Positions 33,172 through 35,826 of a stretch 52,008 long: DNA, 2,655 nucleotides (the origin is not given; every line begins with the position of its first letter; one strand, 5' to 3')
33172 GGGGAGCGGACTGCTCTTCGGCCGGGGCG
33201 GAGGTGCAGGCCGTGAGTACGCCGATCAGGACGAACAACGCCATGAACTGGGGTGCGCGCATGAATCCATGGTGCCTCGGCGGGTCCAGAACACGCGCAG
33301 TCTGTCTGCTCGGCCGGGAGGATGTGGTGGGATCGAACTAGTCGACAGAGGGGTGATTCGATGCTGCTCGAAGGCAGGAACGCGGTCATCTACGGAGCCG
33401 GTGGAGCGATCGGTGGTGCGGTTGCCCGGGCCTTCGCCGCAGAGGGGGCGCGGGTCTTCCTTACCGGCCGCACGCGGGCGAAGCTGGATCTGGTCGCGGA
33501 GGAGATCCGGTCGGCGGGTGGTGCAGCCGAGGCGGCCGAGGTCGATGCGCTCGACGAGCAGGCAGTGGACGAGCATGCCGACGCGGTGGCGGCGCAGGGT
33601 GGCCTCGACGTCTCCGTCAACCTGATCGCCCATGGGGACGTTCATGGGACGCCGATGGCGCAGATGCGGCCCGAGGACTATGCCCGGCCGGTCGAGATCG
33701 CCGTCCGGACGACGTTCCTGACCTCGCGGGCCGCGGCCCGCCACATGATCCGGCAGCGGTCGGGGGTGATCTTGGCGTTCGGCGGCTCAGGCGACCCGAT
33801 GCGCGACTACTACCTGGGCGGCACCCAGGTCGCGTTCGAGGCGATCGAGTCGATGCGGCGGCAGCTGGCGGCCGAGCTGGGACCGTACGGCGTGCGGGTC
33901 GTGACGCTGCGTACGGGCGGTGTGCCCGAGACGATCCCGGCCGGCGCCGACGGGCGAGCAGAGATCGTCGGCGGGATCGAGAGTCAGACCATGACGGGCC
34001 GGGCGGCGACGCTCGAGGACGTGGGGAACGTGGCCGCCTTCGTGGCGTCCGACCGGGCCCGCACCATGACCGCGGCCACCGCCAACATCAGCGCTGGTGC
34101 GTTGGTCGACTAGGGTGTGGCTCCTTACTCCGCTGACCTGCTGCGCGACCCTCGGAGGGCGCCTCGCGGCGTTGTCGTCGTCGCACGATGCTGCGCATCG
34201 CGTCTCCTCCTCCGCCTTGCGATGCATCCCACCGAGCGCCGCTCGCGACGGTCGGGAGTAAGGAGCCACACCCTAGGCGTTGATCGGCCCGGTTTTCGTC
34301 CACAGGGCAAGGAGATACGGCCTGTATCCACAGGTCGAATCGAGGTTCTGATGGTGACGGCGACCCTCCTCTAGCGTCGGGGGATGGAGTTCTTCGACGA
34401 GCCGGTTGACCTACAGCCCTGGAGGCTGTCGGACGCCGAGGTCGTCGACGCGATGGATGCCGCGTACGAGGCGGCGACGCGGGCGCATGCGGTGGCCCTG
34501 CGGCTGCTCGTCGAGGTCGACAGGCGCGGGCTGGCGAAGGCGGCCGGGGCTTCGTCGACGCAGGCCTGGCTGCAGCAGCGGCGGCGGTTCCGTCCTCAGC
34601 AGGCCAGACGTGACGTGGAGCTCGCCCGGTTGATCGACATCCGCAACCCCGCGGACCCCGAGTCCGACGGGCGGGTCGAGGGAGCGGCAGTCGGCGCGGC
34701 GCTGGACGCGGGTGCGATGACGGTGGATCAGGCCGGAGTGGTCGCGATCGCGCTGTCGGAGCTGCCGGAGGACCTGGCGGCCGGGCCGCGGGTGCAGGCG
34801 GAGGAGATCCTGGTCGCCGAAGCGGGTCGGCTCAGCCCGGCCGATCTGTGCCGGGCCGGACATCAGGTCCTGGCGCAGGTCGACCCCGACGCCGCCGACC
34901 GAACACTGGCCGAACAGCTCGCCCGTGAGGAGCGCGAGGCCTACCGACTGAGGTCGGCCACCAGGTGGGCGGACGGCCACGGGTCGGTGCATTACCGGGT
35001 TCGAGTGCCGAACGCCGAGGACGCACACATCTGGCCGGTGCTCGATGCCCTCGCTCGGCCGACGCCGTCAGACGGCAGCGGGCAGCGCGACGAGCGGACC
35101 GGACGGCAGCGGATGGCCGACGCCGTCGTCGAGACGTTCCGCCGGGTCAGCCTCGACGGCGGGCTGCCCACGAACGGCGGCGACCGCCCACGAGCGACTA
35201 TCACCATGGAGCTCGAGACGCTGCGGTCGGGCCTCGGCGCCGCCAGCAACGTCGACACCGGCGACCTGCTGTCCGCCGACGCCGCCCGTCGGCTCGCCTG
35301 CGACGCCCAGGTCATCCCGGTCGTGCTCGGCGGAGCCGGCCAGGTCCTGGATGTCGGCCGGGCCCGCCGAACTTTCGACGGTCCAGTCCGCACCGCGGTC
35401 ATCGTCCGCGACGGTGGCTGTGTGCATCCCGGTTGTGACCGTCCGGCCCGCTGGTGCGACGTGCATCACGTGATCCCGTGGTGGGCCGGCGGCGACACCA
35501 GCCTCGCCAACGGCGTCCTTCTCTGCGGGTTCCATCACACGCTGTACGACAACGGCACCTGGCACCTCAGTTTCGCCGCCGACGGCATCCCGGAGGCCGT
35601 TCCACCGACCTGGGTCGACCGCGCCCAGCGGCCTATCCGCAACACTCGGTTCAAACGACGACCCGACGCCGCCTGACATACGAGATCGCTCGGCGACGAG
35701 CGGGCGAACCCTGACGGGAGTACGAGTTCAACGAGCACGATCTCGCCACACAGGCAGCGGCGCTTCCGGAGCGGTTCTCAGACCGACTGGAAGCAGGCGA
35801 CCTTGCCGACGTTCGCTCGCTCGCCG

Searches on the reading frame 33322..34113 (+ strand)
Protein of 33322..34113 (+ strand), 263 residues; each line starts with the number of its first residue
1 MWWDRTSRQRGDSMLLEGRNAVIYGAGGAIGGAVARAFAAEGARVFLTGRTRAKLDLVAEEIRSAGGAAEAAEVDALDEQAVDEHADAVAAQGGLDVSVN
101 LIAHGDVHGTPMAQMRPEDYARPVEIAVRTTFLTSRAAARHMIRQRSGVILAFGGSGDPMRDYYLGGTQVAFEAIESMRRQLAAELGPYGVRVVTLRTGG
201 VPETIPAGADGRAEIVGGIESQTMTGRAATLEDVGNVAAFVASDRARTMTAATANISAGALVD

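Call 8: search_protein_families(library=pfam, proteins=[window:33322-34113:+], max_evalue=0.0001)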
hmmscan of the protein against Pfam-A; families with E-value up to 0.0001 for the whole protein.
window:33322-34113:+ (263 aa): 2 families
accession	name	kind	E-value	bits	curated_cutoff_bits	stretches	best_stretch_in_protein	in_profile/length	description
PF13561.12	adh_short_C2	-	7.6e-35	121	27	1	28-259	6-234/236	Enoyl-(Acyl carrier protein) reductase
PF00106.31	adh_short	-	3.5e-22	79.3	26.6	1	20-201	2-182/195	short chain dehydrogenase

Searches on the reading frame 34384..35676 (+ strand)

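Call 8: search_protein_families(library=pfam, proteins=[window:34384-35676:+], max_evalue=0.0001)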
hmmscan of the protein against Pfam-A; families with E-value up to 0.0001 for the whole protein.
window:34384-35676:+ (430 aa): 2 families
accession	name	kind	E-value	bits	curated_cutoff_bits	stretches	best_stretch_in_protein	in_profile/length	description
PF02720.22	DUF222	-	1e-31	110.9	24.4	1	28-343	8-306/306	Domain of unknown function (DUF222)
PF13391.12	HNH_2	-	4.3e-07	30.1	21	1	346-395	1-65/66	HNH endonuclease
